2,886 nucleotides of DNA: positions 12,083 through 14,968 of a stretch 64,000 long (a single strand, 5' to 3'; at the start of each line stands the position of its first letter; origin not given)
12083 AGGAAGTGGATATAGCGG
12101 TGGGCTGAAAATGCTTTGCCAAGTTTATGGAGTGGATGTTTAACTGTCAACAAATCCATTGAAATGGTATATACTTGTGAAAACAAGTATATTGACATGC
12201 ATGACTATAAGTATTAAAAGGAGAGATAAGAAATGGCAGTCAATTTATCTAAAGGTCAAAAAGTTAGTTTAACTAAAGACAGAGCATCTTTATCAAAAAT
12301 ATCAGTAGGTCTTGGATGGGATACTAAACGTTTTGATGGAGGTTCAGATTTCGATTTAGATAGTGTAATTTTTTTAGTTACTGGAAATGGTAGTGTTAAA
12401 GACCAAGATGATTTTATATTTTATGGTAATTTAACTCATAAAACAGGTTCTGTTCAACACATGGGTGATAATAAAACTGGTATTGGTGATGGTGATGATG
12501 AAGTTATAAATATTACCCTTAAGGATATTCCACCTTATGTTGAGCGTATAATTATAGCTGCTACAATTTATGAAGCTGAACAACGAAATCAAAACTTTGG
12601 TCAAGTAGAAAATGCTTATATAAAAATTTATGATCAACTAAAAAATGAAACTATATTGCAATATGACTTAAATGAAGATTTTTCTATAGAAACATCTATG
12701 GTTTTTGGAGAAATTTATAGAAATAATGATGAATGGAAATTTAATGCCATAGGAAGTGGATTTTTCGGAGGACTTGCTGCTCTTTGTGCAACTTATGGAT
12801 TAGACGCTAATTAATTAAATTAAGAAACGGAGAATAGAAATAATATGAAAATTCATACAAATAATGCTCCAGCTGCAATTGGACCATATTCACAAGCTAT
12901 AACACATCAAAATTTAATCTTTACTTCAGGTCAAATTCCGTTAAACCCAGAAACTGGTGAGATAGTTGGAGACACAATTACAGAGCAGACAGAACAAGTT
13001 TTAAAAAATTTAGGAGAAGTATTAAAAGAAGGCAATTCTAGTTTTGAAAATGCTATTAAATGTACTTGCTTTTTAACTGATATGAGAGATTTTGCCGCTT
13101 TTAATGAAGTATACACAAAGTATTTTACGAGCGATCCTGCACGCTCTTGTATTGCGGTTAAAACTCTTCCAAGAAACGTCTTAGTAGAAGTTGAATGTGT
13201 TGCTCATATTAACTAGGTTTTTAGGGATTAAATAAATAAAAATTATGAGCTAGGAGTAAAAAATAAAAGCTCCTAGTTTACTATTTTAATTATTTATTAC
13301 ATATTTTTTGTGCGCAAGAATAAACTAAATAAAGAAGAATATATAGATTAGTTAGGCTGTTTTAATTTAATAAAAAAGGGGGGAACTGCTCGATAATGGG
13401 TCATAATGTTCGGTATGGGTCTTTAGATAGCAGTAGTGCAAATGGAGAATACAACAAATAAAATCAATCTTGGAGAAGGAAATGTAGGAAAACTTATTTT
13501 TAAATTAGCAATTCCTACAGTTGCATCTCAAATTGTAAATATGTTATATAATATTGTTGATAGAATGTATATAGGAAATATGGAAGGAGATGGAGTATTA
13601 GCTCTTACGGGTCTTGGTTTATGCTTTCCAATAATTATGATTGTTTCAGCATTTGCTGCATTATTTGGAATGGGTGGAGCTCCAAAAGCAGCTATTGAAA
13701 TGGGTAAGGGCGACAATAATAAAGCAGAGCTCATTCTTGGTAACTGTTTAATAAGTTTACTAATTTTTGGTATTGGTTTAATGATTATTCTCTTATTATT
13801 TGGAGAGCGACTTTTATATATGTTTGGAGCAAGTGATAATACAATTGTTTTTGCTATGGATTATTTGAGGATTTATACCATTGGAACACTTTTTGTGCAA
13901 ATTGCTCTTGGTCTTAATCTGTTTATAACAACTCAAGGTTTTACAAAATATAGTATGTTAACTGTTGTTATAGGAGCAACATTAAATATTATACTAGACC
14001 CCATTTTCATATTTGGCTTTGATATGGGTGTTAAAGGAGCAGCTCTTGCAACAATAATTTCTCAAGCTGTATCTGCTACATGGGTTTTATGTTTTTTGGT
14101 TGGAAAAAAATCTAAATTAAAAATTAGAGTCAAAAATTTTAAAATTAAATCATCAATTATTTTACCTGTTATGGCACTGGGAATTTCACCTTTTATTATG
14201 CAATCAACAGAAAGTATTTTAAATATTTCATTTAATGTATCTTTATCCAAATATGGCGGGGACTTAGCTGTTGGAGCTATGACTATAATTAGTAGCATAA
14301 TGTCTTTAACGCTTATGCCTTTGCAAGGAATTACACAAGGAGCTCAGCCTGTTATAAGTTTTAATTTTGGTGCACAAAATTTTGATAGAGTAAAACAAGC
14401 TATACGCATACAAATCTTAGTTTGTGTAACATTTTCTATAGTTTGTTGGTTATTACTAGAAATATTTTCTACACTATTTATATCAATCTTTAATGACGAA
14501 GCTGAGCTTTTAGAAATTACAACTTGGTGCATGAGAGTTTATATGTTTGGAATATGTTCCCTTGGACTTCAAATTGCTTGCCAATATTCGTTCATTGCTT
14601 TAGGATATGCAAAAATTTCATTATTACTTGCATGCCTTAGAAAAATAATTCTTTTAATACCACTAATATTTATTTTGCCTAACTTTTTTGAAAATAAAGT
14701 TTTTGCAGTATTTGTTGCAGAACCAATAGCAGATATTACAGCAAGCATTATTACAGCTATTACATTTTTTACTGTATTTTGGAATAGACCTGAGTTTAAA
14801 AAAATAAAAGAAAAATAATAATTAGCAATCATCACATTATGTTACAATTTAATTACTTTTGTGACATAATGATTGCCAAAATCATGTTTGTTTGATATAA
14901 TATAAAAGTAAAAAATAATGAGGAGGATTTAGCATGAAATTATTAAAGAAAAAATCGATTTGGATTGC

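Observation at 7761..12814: Ter-type stress/defence cluster (TelA + two TerD) attached to an uncharacterised 750-aa protein and a separate Zn-ribbon gene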

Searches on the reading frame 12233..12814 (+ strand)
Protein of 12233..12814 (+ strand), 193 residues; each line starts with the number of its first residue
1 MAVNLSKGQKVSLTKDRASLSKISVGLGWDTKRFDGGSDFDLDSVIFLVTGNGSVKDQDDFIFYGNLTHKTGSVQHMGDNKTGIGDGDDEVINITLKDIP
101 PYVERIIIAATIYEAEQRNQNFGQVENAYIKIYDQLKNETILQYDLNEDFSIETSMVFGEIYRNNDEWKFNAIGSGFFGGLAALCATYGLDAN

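Call 5: search_protein_families(library=pfam, proteins=[window:12233-12814:+], max_evalue=0.01)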
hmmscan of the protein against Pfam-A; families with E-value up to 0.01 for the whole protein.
window:12233-12814:+ (193 aa): 1 family
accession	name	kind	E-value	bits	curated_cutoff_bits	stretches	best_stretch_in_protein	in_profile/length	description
PF02342.23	TerD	-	1.5e-77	259.8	25.3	1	1-188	1-187/187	TerD domain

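Call 6: search_protein_families(library=ncbifam, proteins=[window:12233-12814:+], max_evalue=0.01)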
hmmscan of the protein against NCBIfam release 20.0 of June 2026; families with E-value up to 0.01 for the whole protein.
window:12233-12814:+ (193 aa): 0 families

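Call 65: search_protein_families(library=padloc, proteins=[window:12233-12814:+], max_evalue=0.01)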
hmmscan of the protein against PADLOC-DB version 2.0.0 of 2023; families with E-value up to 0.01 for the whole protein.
window:12233-12814:+ (193 aa): 0 families

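Call 95: search_solved_structures(query=window:12233-12814:+, max_evalue=1e-30, show_alignments=1)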
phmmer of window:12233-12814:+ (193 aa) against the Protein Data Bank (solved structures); distinct sequences matched with E-value up to 1e-30: 2.
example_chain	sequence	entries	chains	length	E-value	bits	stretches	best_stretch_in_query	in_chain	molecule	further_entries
2kxt_A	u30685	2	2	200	1.4e-62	214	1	1-192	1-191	Tellurite resistance protein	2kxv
3ibz_A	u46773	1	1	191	7.4e-57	195.3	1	1-191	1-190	Putative tellurium resistant like protein TerD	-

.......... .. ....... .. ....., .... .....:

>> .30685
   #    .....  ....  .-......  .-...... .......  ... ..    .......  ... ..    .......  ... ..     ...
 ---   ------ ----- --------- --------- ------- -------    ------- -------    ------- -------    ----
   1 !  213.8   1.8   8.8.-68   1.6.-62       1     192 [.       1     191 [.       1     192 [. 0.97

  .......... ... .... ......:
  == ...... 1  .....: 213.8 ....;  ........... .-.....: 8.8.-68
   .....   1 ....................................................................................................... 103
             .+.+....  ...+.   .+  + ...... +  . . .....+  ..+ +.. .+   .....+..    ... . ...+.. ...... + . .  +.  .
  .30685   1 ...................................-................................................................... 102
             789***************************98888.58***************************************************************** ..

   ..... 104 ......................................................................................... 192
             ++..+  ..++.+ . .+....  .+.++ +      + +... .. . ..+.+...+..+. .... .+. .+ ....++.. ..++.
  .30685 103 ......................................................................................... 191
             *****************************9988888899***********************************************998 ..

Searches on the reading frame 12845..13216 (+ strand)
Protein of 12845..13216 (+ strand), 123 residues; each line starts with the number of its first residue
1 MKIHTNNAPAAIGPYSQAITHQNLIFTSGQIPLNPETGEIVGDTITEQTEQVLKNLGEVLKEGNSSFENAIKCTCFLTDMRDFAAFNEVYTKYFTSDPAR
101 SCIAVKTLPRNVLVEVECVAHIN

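Call 5: search_protein_families(library=pfam, proteins=[window:12845-13216:+], max_evalue=0.01)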
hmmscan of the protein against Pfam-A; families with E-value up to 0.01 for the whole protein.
window:12845-13216:+ (123 aa): 1 family
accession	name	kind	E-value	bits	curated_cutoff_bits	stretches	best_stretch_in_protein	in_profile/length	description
PF01042.26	Ribonuc_L-PSP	-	4e-43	146.7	27.3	1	6-122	2-121/121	Endoribonuclease L-PSP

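Call 6: search_protein_families(library=ncbifam, proteins=[window:12845-13216:+], max_evalue=0.01)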
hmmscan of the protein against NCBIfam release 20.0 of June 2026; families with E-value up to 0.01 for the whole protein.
window:12845-13216:+ (123 aa): 3 families
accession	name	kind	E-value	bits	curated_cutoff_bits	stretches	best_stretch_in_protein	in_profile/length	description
TIGR00004.1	TIGR00004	subfamily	1.2e-50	170.8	106.25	1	2-120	3-123/125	Rid family detoxifying hydrolase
NF008490.0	PRK11401.1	equivalog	9e-29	100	222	1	3-120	5-125/129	enamine/imine deaminase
TIGR03610.1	RutC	equivalog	3.1e-18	66.1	169.1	1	7-122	10-126/127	pyrimidine utilization protein C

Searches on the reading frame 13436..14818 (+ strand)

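Call 5: search_protein_families(library=pfam, proteins=[window:13436-14818:+], max_evalue=0.01)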
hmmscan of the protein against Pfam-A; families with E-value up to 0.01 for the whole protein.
window:13436-14818:+ (460 aa): 1 family
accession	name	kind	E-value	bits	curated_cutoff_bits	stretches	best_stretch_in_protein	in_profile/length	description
PF01554.23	MatE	-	1.8e-39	135.5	24.9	2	27-190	1-161/161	MatE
